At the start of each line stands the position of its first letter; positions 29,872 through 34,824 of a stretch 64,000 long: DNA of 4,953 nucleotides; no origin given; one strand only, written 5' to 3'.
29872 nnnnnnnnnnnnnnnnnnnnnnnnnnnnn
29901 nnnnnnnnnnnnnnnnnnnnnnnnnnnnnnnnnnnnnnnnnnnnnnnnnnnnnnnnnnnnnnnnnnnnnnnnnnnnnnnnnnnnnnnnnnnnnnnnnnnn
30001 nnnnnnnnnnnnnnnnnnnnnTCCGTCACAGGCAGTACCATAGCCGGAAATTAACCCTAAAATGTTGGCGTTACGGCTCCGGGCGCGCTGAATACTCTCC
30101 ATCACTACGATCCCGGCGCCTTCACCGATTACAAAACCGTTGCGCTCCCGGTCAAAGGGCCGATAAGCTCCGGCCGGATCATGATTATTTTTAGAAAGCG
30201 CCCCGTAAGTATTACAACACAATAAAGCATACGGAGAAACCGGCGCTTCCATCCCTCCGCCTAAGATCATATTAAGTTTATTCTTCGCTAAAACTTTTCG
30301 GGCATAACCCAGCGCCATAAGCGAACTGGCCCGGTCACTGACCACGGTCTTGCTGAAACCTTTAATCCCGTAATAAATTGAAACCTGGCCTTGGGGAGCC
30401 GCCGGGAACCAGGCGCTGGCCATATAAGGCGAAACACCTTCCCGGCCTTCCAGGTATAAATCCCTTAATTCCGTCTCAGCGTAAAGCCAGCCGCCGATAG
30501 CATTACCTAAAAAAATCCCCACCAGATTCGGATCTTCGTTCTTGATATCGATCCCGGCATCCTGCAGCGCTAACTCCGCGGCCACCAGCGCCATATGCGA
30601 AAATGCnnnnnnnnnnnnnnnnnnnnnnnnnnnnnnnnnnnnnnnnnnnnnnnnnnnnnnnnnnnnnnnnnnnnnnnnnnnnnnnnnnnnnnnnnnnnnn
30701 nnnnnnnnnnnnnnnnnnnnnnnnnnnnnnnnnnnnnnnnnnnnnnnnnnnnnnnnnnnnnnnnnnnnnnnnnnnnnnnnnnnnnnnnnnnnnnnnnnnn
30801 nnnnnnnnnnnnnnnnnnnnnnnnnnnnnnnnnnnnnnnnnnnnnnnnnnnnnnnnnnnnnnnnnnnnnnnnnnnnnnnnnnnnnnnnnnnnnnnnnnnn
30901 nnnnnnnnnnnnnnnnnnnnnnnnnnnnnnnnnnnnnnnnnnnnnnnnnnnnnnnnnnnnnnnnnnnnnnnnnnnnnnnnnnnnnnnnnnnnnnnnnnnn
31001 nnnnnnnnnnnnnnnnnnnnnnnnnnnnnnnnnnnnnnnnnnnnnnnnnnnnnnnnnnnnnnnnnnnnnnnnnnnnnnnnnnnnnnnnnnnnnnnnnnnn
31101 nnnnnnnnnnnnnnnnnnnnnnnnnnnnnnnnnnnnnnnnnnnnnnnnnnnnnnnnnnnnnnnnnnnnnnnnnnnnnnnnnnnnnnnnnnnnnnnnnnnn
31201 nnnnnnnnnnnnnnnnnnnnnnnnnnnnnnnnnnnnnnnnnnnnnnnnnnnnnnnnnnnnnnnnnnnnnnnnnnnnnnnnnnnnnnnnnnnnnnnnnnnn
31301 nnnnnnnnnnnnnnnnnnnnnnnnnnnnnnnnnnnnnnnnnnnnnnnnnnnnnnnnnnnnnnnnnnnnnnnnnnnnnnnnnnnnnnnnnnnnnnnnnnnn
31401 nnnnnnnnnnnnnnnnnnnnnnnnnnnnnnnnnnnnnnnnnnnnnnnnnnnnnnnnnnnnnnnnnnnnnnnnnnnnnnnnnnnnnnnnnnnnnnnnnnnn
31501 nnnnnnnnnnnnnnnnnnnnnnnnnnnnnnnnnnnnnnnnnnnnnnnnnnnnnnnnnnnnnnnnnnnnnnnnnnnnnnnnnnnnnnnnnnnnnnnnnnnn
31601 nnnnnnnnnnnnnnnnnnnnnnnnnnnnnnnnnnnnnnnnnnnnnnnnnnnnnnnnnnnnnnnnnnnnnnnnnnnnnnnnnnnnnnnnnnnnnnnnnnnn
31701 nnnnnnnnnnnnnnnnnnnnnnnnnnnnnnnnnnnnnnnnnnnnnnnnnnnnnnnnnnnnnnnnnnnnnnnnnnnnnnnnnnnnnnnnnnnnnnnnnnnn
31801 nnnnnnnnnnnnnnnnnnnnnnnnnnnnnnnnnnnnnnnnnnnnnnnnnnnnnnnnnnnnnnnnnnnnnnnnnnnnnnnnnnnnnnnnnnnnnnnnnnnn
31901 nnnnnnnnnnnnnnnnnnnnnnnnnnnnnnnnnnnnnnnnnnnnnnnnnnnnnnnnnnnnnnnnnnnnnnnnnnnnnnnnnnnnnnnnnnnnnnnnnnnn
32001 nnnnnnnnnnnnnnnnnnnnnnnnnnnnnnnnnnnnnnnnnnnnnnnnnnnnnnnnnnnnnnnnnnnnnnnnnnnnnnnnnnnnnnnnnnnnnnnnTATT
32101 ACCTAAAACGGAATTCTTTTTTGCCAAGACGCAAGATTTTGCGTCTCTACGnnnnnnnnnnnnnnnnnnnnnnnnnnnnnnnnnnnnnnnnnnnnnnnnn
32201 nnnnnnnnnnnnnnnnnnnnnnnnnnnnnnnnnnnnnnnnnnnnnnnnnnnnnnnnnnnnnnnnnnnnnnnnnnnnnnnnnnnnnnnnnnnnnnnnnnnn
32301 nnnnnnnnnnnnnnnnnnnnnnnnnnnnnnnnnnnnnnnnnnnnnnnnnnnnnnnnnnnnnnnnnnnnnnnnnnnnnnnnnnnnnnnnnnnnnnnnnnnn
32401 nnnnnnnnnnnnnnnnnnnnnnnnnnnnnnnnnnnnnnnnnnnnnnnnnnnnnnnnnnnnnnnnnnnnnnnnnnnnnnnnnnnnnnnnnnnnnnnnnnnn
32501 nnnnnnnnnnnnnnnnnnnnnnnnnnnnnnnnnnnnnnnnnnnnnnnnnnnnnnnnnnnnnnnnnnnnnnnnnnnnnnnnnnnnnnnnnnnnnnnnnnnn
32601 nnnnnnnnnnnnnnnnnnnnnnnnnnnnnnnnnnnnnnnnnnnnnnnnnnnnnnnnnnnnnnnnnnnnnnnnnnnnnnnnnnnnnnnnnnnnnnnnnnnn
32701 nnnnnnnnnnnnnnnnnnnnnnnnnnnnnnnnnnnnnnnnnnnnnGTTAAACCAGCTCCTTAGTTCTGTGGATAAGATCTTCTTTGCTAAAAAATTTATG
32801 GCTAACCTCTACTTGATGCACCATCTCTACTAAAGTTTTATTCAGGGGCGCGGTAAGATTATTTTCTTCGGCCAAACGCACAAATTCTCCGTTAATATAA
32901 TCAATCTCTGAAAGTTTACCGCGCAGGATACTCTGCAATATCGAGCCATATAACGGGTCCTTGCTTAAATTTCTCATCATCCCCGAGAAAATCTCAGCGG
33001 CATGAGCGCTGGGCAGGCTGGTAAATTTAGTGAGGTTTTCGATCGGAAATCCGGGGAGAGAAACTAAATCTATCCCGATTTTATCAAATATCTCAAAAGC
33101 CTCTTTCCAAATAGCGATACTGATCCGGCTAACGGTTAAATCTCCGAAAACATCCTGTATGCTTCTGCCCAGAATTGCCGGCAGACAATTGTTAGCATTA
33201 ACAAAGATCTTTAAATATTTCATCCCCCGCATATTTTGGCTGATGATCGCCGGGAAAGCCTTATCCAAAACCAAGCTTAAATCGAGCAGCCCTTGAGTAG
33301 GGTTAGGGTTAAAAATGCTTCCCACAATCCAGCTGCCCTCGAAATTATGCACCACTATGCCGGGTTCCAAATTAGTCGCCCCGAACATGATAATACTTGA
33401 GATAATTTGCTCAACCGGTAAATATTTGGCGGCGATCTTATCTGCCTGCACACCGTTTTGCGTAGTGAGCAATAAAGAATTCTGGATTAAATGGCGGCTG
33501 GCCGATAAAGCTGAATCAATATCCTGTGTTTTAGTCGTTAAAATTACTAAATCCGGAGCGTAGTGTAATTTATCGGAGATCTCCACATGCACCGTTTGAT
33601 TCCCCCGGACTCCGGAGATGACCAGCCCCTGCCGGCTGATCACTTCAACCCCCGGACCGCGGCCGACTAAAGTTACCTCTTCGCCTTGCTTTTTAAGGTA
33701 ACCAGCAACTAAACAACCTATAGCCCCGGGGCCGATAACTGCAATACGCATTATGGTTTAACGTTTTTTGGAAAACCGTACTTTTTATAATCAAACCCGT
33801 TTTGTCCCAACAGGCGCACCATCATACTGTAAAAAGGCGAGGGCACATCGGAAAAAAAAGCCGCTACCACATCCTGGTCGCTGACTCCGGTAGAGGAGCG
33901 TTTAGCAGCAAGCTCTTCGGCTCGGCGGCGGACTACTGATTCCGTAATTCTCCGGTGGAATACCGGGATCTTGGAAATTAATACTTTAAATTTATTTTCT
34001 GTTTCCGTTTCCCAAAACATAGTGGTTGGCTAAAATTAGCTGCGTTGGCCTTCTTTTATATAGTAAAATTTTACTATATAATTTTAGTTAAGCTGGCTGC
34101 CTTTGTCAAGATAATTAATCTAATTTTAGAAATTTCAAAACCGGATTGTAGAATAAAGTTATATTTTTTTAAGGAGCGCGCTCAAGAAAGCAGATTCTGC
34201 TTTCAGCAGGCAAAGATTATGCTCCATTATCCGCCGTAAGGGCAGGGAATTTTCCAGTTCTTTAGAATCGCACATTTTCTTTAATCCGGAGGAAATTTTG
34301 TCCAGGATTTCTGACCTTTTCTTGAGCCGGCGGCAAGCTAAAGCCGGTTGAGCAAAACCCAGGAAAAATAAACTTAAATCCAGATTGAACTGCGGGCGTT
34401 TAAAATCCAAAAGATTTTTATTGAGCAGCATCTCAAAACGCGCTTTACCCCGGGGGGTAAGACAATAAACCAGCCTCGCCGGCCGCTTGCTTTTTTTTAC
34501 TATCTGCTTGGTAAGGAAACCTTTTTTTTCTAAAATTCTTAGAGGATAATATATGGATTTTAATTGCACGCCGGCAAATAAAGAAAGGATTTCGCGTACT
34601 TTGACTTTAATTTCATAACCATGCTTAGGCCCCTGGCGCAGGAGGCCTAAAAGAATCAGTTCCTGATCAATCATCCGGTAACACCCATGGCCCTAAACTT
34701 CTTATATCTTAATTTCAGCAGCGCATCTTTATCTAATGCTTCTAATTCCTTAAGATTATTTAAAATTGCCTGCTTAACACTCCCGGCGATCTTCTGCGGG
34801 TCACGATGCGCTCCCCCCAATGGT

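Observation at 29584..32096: KS-alpha/KS-beta pair coupled by a TAATG overlap; the CLF carries Arg/Asp where canonical CLFs have Gln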

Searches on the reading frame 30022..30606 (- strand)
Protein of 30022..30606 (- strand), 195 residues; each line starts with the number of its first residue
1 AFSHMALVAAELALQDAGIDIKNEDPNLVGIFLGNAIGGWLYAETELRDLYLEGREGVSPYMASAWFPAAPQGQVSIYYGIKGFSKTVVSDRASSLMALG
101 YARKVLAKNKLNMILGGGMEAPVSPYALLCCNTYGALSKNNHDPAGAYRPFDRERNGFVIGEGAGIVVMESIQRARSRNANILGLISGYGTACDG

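Call 19: search_solved_structures(query=window:30022-30606:-, max_evalue=0.00001, show_alignments=5)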
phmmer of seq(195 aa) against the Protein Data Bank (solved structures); distinct sequences matched with E-value up to 0.00001: 108 (the best 60 are shown).
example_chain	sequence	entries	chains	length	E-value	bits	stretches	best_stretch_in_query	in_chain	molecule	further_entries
5sxo_A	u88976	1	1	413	9.8e-40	139.3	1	2-194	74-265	3-oxoacyl-[acyl-carrier-protein] synthase 2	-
3o04_A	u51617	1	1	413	1e-39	139.3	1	2-194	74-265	beta-keto-acyl carrier protein synthase II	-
4ls5_A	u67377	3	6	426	4.6e-35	124.1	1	2-194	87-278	3-oxoacyl-[acyl-carrier-protein] synthase 2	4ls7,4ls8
4ls6_A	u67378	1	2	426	1.7e-34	122.2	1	2-194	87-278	3-oxoacyl-[acyl-carrier-protein] synthase 2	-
1j3n_A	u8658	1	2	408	7.8e-34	120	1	2-194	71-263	3-oxoacyl-(acyl-carrier protein) synthase II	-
2gqd_A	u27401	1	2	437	7e-33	116.9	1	2-194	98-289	3-oxoacyl-[acyl-carrier-protein] synthase 2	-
6smo_C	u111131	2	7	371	7.5e-32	113.6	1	2-189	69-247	Ketoacyl_synth_N domain-containing protein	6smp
1tqy_B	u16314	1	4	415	5.8e-30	107.4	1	4-188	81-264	Actinorhodin polyketide putative beta-ketoacyl synthase 2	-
1ox0_A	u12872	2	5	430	1.8e-29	105.8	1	2-194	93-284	Beta ketoacyl-acyl carrier protein synthase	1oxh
4jga_A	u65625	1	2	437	3.5e-29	104.9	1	2-194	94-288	3-oxoacyl-[acyl-carrier-protein] synthase 2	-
2alm_A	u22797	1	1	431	4e-29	104.7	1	2-194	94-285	3-oxoacyl-(acyl-carrier-protein) synthase II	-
2rjt_A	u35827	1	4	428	7.5e-29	103.8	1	2-194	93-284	Beta-ketoacyl-ACP synthase II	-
2gfv_A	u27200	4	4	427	1.8e-28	102.6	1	1-194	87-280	3-oxoacyl-[acyl-carrier-protein] synthase 2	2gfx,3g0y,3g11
9lpl_A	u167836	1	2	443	2e-28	102.4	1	1-194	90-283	3-oxoacyl-[acyl-carrier-protein] synthase 2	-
1e5m_A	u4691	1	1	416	3.1e-28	101.8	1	2-194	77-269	BETA KETOACYL ACYL CARRIER PROTEIN SYNTHASE II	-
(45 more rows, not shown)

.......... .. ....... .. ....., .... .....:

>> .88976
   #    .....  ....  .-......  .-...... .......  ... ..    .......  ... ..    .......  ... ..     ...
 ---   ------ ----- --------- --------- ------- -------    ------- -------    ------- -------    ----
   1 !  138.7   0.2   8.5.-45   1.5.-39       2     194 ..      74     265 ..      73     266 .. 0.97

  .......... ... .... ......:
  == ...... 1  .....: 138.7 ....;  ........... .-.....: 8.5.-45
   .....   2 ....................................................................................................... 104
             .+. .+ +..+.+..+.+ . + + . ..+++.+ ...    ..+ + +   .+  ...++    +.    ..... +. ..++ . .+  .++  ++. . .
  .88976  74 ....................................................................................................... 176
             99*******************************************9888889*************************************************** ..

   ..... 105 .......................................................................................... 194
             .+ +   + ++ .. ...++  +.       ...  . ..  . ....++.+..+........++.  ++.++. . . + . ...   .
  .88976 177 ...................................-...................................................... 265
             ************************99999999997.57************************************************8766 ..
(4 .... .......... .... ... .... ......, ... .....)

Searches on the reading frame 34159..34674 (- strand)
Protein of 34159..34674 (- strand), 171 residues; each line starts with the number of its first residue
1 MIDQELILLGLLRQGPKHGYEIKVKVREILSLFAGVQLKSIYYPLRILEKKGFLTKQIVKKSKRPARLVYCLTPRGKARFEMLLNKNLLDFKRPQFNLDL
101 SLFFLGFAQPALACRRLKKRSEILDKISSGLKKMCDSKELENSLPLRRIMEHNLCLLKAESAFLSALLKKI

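Call 3: search_protein_families(library=pfam, proteins=[window:34159-34674:-], max_evalue=0.01)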
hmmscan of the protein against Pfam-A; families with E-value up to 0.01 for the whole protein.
window:34159-34674:- (171 aa): 3 families
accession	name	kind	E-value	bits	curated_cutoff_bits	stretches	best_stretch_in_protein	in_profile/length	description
PF03551.20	PadR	-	1.2e-13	51.3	27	1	8-81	1-74/75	Transcriptional regulator PadR-like family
PF13601.12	HTH_34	-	0.00076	20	27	1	41-82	31-71/80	Winged helix DNA-binding domain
PF01638.23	HxlR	-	0.0016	18.7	20.8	1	26-83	21-76/91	HxlR-like helix-turn-helix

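Call 4: search_protein_families(library=ncbifam, proteins=[window:34159-34674:-], max_evalue=0.01)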
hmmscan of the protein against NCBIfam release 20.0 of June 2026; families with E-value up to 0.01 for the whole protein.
window:34159-34674:- (171 aa): 3 families
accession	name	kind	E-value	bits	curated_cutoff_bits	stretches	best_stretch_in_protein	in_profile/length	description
TIGR03433.1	padR_acidobact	paralog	2.7e-08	33.8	101.8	1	5-81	6-82/101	PadR family transcriptional regulator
TIGR02719.1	repress_PhaQ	equivalog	7.6e-05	23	139.35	1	8-84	29-103/138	poly-beta-hydroxybutyrate-responsive repressor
TIGR04176.1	MarR_EPS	equivalog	0.00022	21.2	88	1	31-79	25-73/105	MarR family EPS-associated transcriptional regulator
